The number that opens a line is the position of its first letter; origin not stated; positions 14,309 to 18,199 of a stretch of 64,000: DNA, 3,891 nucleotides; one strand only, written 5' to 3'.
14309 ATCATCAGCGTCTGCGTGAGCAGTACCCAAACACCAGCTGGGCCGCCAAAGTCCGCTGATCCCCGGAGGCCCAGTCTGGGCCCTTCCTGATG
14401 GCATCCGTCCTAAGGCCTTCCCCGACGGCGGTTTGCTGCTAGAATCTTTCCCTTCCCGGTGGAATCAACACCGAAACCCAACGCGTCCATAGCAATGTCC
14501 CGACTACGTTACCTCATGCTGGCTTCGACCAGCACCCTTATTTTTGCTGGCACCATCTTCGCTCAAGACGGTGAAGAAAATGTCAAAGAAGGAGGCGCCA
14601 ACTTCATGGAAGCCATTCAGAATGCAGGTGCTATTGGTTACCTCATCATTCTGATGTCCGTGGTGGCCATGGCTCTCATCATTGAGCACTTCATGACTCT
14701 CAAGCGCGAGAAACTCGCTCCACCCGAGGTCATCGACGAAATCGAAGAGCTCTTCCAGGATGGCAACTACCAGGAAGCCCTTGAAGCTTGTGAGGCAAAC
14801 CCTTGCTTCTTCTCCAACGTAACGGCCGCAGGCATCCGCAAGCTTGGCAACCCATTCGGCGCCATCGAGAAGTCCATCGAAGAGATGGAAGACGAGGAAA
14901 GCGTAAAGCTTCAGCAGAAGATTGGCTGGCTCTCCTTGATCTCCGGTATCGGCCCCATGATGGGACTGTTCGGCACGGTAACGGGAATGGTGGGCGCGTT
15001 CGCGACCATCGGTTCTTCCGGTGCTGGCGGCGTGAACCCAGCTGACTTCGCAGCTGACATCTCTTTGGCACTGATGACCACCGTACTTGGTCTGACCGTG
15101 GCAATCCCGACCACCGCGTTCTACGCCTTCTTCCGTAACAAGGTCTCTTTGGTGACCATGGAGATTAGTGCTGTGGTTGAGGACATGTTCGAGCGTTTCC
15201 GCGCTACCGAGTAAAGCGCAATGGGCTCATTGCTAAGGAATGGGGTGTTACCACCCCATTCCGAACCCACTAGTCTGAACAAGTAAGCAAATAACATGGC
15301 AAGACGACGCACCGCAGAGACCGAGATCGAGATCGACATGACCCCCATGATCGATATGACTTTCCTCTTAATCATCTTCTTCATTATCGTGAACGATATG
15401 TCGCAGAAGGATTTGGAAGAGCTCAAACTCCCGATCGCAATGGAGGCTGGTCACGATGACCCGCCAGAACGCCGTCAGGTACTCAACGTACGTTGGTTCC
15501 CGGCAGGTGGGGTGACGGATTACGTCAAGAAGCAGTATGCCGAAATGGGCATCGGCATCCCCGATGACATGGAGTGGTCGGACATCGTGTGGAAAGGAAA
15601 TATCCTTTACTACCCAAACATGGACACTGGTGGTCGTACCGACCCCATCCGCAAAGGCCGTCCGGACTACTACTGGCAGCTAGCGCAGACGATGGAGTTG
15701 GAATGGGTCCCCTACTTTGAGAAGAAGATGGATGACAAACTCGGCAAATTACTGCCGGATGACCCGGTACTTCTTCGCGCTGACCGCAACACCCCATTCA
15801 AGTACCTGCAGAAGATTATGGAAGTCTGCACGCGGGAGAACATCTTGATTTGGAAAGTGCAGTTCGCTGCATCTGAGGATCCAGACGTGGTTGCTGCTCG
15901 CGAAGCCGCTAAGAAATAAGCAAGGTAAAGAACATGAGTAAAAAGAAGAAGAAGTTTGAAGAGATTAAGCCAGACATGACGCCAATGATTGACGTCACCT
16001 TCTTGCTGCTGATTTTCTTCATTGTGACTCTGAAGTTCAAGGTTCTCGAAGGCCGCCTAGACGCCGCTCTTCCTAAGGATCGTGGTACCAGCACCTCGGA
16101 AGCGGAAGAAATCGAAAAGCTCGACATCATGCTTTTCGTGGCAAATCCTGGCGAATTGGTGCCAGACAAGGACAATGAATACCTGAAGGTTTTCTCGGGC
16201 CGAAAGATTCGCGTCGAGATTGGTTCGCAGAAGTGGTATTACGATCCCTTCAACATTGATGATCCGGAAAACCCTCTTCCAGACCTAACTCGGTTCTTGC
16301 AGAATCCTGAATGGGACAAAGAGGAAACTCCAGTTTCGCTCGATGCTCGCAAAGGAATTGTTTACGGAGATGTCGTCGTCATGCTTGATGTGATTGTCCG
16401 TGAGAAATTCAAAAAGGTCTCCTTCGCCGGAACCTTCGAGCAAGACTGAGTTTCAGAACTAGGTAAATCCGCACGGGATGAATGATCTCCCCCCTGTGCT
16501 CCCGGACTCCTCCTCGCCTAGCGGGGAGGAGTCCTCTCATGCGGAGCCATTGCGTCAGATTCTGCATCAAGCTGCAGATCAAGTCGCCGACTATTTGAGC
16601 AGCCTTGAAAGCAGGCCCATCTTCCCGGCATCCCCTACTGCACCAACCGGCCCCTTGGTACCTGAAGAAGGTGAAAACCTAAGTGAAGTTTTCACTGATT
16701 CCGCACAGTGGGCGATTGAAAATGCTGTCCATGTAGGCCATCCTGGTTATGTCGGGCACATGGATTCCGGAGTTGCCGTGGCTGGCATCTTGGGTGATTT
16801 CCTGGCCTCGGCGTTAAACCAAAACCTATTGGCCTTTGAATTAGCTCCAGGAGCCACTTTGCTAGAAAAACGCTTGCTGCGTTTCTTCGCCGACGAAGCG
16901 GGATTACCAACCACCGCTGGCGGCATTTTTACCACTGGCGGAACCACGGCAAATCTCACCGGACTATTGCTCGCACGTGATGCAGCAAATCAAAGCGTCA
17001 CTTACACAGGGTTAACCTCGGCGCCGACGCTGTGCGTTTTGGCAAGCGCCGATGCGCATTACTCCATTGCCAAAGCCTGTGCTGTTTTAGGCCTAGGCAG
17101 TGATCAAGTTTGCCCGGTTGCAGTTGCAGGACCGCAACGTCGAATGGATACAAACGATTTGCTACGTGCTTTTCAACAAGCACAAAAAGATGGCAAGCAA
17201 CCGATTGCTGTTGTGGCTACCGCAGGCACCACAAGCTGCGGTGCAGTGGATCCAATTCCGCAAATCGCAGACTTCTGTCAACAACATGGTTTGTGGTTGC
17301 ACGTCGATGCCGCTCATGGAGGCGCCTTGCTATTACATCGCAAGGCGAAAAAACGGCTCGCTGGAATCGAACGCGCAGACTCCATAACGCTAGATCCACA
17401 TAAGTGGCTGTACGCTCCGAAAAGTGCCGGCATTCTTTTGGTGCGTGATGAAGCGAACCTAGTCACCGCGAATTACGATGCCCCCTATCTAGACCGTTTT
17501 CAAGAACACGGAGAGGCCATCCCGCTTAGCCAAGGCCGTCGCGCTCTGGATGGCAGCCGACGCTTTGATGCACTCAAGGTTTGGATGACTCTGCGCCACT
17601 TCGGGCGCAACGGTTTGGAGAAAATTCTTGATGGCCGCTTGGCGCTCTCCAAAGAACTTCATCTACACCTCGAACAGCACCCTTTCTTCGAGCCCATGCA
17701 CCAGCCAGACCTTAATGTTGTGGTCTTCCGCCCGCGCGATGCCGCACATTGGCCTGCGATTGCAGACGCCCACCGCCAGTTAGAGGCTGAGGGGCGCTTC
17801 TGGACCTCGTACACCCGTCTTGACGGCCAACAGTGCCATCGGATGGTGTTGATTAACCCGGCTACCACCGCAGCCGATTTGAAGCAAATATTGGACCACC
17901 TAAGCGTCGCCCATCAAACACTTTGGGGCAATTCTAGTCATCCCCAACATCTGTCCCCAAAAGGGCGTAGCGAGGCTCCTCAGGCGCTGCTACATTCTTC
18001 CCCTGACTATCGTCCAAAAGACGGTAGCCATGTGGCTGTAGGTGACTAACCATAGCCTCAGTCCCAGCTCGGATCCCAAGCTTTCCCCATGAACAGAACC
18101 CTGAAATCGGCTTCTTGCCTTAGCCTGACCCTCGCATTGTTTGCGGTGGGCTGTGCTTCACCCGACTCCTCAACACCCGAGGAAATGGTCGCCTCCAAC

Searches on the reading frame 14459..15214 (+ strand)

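Call 24: search_protein_families(library=pfam, proteins=[window:14459-15214:+], max_evalue=0.01)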
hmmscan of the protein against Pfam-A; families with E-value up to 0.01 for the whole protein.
window:14459-15214:+ (251 aa): 1 family
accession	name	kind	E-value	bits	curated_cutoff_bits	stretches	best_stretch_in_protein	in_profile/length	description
PF01618.21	MotA_ExbB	-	6.4e-24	84.6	22.9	1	130-236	21-125/127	MotA/TolQ/ExbB proton channel family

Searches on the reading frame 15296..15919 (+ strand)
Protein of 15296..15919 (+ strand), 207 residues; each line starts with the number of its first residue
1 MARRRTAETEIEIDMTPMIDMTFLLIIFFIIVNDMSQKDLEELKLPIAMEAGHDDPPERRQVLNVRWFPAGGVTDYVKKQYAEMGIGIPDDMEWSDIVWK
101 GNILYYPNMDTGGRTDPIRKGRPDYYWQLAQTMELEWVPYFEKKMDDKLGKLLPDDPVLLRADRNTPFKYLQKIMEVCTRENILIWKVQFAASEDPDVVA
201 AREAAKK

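Call 24: search_protein_families(library=pfam, proteins=[window:15296-15919:+], max_evalue=0.01)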
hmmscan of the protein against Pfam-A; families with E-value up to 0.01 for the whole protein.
window:15296-15919:+ (207 aa): 1 family
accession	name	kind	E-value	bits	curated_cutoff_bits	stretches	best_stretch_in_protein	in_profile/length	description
PF02472.21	ExbD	-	4.9e-14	52.9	25.4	1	8-63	3-55/128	Biopolymer transport protein ExbD/TolR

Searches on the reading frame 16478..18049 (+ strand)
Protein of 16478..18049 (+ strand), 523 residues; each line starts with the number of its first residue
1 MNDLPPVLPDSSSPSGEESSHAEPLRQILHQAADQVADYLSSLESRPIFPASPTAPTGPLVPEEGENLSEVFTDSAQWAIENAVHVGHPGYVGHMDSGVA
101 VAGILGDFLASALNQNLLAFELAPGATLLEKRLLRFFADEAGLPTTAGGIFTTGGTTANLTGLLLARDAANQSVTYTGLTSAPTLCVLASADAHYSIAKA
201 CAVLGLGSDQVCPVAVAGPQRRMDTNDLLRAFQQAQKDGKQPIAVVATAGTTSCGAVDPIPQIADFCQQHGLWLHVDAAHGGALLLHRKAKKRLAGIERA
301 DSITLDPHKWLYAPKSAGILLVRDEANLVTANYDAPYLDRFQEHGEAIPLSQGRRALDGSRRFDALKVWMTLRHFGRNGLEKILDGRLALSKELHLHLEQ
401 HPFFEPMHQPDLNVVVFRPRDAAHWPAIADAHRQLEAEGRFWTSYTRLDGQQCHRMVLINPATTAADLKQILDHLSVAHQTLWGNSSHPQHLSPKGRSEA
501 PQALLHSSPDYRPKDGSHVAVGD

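Call 24: search_protein_families(library=pfam, proteins=[window:16478-18049:+], max_evalue=0.01)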
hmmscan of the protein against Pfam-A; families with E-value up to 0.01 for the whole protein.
window:16478-18049:+ (523 aa): 4 families
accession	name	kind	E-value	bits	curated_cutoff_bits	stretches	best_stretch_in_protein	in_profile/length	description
PF00282.25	Pyridoxal_deC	-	1.2e-68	232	27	1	61-418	12-373/375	Pyridoxal-dependent decarboxylase conserved domain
PF00155.27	Aminotran_1_2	-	2.7e-06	27.3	19.7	1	124-301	42-209/361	Aminotransferase class I and II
PF00266.25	Aminotran_5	-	3.9e-06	26.5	21.5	1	242-326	140-217/371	Aminotransferase class-V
PF01212.27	Beta_elim_lyase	-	1.1e-05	25.3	27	1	149-315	50-205/288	Beta-eliminating lyase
